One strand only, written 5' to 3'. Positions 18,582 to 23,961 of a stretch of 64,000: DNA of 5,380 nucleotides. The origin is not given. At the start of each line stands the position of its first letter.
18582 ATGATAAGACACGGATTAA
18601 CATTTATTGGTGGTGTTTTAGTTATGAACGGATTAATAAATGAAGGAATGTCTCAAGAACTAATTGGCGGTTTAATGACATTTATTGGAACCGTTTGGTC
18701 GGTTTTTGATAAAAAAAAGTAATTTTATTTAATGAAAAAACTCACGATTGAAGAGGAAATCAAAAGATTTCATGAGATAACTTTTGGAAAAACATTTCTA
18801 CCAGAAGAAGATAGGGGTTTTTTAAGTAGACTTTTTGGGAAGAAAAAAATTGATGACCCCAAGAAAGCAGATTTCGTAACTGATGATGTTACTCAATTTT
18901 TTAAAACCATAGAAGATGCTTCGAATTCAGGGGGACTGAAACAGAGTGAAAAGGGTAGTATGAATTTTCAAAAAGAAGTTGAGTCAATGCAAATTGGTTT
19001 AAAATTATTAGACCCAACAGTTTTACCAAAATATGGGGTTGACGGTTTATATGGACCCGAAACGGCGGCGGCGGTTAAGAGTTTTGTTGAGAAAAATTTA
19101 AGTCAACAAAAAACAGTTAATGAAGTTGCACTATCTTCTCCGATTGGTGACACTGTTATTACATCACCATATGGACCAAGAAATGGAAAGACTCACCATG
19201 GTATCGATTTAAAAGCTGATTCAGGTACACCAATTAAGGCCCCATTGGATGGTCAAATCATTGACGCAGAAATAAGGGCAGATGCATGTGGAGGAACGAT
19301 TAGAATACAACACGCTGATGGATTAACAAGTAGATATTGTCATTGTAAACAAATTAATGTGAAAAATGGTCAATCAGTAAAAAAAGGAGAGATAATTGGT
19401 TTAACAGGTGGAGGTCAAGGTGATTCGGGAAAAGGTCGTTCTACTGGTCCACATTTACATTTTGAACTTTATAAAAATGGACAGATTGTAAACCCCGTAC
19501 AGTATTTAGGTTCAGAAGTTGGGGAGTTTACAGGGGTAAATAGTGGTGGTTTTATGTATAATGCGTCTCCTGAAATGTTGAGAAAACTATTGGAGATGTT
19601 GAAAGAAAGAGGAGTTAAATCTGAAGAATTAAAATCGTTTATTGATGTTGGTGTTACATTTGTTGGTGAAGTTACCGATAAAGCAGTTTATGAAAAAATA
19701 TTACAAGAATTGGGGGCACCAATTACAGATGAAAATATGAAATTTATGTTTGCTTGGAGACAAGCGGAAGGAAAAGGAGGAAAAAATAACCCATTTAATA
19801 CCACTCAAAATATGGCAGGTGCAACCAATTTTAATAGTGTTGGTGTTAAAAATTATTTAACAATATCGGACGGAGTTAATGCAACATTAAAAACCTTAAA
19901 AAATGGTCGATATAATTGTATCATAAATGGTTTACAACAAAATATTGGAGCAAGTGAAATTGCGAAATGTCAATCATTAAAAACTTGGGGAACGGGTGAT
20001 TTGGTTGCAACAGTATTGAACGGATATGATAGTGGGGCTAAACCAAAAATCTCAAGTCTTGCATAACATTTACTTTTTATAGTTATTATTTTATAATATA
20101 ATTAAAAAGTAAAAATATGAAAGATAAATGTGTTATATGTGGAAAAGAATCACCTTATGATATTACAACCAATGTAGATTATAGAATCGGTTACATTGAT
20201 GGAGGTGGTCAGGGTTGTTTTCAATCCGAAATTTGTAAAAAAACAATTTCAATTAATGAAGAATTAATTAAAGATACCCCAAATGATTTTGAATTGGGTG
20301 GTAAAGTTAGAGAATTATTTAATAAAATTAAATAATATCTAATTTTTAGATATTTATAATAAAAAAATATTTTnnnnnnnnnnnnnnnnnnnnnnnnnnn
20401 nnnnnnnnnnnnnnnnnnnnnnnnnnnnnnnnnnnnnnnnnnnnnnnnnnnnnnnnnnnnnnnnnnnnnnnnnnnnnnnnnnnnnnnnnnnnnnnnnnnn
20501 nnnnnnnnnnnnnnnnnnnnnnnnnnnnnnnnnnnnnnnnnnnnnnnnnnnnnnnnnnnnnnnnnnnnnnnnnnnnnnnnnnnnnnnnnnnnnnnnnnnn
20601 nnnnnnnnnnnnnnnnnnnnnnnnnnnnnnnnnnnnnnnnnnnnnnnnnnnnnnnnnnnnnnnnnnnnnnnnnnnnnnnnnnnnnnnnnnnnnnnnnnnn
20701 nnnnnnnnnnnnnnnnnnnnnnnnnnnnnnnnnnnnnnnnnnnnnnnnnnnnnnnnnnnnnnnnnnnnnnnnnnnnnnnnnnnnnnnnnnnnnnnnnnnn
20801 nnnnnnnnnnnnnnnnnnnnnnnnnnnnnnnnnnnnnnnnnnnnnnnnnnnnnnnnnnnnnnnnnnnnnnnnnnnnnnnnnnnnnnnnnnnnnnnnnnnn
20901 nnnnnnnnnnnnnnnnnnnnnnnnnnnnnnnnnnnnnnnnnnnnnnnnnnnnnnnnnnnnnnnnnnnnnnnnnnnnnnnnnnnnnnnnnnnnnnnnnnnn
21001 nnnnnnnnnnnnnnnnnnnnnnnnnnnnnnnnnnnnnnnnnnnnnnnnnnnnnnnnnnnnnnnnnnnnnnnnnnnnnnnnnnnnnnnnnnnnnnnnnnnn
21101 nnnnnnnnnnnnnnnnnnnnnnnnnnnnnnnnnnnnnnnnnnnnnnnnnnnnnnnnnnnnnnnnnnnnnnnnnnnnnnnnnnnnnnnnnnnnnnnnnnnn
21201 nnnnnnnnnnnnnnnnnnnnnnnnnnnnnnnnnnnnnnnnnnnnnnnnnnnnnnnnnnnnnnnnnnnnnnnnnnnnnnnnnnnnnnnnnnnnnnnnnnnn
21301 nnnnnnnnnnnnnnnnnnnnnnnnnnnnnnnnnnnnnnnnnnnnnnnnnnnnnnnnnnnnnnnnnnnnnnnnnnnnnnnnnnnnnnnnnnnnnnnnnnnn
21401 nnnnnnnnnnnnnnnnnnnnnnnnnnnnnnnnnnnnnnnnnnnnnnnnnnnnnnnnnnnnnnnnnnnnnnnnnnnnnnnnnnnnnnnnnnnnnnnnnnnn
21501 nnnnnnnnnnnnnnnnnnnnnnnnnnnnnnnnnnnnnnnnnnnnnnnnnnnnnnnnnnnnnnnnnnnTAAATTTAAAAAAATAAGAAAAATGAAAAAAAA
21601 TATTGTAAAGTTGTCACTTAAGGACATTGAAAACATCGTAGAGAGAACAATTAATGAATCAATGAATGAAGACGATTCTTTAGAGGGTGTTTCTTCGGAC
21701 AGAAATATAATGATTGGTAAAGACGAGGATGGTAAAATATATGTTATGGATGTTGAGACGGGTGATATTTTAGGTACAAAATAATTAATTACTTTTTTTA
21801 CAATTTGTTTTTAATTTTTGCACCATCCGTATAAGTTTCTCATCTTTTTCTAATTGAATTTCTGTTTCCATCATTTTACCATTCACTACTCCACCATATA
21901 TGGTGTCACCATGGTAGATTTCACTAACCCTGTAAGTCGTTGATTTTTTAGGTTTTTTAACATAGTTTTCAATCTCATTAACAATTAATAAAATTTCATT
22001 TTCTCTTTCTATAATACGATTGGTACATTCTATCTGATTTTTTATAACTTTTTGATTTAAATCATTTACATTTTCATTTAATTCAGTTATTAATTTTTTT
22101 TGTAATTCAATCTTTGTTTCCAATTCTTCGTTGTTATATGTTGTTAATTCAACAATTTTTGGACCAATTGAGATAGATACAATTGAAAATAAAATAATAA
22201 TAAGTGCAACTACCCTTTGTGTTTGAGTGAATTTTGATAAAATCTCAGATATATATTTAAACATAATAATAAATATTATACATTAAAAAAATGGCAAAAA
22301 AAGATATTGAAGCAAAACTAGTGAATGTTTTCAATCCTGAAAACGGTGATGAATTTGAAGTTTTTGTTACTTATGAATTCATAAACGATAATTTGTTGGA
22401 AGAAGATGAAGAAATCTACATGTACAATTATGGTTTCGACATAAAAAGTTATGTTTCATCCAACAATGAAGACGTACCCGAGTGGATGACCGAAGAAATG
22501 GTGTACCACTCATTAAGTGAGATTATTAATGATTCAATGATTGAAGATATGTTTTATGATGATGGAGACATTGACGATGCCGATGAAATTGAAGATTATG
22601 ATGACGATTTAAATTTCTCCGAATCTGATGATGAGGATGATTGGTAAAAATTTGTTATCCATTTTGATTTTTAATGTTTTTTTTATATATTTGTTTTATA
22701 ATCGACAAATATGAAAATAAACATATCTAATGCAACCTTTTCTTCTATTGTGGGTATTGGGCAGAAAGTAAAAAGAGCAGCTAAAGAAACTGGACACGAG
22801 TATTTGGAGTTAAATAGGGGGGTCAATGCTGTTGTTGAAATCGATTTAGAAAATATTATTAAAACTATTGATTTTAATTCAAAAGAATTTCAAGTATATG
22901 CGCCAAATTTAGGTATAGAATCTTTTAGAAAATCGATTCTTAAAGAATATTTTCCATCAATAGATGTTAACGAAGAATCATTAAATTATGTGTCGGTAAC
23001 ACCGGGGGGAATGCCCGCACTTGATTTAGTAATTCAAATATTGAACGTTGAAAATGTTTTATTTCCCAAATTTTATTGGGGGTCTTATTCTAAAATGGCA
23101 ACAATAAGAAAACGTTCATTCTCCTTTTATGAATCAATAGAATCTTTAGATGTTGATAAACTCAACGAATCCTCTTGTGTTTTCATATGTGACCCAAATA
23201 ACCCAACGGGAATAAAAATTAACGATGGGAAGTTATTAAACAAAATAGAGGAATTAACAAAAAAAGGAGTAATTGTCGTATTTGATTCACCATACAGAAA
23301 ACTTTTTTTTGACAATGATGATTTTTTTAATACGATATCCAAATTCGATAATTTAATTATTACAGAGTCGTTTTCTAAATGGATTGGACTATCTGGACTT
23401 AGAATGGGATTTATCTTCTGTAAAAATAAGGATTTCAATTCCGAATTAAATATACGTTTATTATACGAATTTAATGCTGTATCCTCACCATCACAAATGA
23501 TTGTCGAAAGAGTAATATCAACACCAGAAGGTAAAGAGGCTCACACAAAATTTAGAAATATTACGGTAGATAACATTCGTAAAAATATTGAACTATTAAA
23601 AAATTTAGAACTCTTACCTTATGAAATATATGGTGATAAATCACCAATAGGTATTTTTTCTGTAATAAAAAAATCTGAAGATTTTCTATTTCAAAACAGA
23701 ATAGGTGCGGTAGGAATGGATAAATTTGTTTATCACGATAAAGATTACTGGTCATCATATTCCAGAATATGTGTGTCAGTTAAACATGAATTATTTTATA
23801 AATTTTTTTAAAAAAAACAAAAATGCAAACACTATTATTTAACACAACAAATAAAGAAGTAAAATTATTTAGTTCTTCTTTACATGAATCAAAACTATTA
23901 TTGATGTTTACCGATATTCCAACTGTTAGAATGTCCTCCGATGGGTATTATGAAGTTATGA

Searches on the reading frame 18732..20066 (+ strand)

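Call 11: search_protein_families(library=phrogs, proteins=[window:18732-20066:+], max_evalue=0.001)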
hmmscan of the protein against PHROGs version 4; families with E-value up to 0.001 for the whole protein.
window:18732-20066:+ (444 aa): 26 families (the best 25 are shown)
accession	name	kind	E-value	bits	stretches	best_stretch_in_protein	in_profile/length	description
phrog_7767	-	other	9.7e-30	104.7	1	143-260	6-120/194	metallo-endopeptidase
phrog_6700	-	lysis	5.5e-26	90.9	1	129-302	2599-2767/2898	endolysin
phrog_21656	-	other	2.4e-23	83.1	1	150-261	632-745/1022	peptidase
phrog_28672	-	other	4.3e-20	72.7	1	141-247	274-374/397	metallo-endopeptidase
phrog_14988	-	other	2.5e-18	67.8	1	143-257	16-137/272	peptidase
phrog_880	-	lysis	2.7e-18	67.5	1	139-302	13-180/435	endolysin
phrog_16615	-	other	1.5e-17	64.6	1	145-258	410-516/529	peptidase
phrog_3084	-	lysis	1.8e-17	64.5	1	140-250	9-120/468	endolysin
phrog_3578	-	lysis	2e-16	61.4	1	117-266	190-363/405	endolysin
phrog_10030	-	tail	1.1e-15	57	1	135-259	1896-2018/2105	tail length tape measure protein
phrog_1067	-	head and packaging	5.6e-15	55.9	1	142-272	740-876/991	minor head protein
phrog_5453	-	unknown function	8.8e-15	55.7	1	123-250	564-693/863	-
phrog_37190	-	other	7.3e-14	52.8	1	142-260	122-239/244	peptidase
phrog_36429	-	unknown function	4.7e-13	48.7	1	152-260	127-234/1159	-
phrog_28394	-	unknown function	1.2e-12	48.7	1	150-259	198-300/303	-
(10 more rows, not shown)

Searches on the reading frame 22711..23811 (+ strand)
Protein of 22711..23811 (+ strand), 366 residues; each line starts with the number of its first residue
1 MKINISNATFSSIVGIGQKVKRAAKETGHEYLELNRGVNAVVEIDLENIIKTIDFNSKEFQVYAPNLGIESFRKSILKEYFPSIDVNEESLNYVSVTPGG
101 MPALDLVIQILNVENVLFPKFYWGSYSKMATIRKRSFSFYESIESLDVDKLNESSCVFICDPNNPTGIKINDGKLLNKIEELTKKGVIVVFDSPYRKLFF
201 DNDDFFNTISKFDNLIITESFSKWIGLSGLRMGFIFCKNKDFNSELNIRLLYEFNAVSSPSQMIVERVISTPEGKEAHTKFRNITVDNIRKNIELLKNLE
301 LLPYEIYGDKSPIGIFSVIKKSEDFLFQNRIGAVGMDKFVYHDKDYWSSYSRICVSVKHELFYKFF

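Call 11: search_protein_families(library=phrogs, proteins=[window:22711-23811:+], max_evalue=0.001)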
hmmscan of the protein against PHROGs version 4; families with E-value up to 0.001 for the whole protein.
window:22711-23811:+ (366 aa): 1 family
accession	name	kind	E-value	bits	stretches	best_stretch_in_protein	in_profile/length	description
phrog_5879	-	unknown function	2.1e-28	100.2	1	19-276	20-306/403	-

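Call 20: search_protein_families(library=pfam, proteins=[window:22711-23811:+], max_evalue=0.001)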
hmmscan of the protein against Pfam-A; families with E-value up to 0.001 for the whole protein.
window:22711-23811:+ (366 aa): 1 family
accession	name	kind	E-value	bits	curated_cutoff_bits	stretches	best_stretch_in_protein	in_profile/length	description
PF00155.27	Aminotran_1_2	-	7.3e-28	98.2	19.7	1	46-322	19-313/361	Aminotransferase class I and II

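Call 42: search_solved_structures(query=window:22711-23811:+, max_evalue=0.001)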
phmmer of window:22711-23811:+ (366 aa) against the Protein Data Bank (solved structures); distinct sequences matched with E-value up to 0.001: 46.
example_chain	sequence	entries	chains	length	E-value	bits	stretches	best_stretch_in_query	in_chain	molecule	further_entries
2f8j_A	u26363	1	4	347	9.1e-13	51.1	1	71-281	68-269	Histidinol-phosphate aminotransferase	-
1h1c_A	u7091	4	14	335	9.4e-13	51.1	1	71-281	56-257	HISTIDINOL-PHOSPHATE AMINOTRANSFERASE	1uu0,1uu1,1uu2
2z1z_A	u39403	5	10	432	1.8e-12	50.2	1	147-312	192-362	LL-diaminopimelate aminotransferase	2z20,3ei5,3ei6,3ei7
3eia_A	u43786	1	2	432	6.3e-12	48.4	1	147-312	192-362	LL-diaminopimelate aminotransferase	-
3ei8_A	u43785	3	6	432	8.8e-12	47.9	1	147-312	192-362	LL-diaminopimelate aminotransferase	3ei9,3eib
8bj1_A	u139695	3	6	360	9.9e-11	44.4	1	137-234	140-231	histidinol-phosphate aminotransferase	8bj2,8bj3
8bj4_A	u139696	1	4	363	1e-10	44.4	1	137-234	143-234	histidinol-phosphate aminotransferase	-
7szp_A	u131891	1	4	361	7.8e-10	41.5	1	150-299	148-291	Histidinol-phosphate aminotransferase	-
1fg3_A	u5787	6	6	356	2.2e-09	40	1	148-265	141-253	HISTIDINOL PHOSPHATE AMINOTRANSFERASE | HISTIDINOL-PHOSPHATE AMINOTRANSFERASE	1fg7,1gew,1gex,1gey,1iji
3qgu_A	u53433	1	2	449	3.9e-09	39.2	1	147-236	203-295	LL-diaminopimelate aminotransferase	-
3ffh_A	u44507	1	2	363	8.9e-09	38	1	153-268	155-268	Histidinol-phosphate aminotransferase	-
4r2n_A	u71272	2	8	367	2.3e-07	33.4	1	152-236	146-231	Putative phenylalanine aminotransferase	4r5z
4fl0_A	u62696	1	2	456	3.7e-07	32.7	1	154-239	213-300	Aminotransferase ALD1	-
2gb3_A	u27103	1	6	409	4.5e-07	32.4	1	51-244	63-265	aspartate aminotransferase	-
1o4s_A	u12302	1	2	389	8.3e-07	31.5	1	131-243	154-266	Aspartate aminotransferase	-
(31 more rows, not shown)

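Call 76: search_protein_families(library=ncbifam, proteins=[window:22711-23811:+], max_evalue=0.00001)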
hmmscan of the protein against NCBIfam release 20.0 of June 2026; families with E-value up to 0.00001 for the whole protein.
window:22711-23811:+ (366 aa): 51 families (the best 25 are shown)
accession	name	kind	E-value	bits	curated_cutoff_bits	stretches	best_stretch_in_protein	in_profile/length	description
TIGR01140.1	L_thr_O3P_dcar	equivalog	7.5e-23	81.2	290.55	1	92-279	66-248/331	threonine-phosphate decarboxylase CobD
TIGR01141.1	hisC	equivalog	1.3e-21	76.9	276.55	1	95-270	76-254/349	histidinol-phosphate transaminase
NF005305.0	PRK06836.1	equivalog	7.2e-19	68.3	376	1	49-248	56-271/396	pyridoxal phosphate-dependent aminotransferase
NF005744.0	PRK07568.1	subfamily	7.8e-19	67.7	389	1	22-273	23-284/398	pyridoxal phosphate-dependent aminotransferase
NF041364.1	GntC_guanitoxin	equivalog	4.4e-18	65.3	415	1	44-293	11-276/356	guanitoxin biosynthesis PLP-dependent (S)-gamma-hydroxy-L-arginine cyclodehydratase GntC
NF004770.0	PRK06108.1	subfamily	9.5e-16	57.6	422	1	62-263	68-283/396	pyridoxal phosphate-dependent aminotransferase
TIGR01265.1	tyr_nico_aTase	subfamily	3.8e-15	55.8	292.45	1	55-296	61-314/403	tyrosine/nicotianamine family aminotransferase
NF006225.0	PRK08354.1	equivalog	4e-15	56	288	1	94-292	63-245/318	putative aminotransferase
NF041091.1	asp_aminotase_Arch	equivalog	6.9e-14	51.5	550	1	49-241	46-249/376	aspartate aminotransferase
NF002878.0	PRK03321.1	subfamily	8.5e-14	51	374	1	155-240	147-233/352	histidinol-phosphate transaminase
TIGR04544.1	3metArgNH2trans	equivalog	9.1e-14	51.3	350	1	63-271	48-266/366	beta-methylarginine biosynthesis bifunctional aminotransferase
TIGR03542.1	DAPAT_plant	equivalog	3.4e-13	49.3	364.7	1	152-310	172-336/402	LL-diaminopimelate aminotransferase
NF004870.0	PRK06225.1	equivalog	5.1e-13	48.5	351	1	56-239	55-241/380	pyridoxal phosphate-dependent aminotransferase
NF006229.0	PRK08361.1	equivalog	8.1e-13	48.1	624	1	59-321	62-329/391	aspartate aminotransferase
NF005817.0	PRK07683.1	equivalog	1.7e-12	46.7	575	1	58-265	56-274/387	aminotransferase A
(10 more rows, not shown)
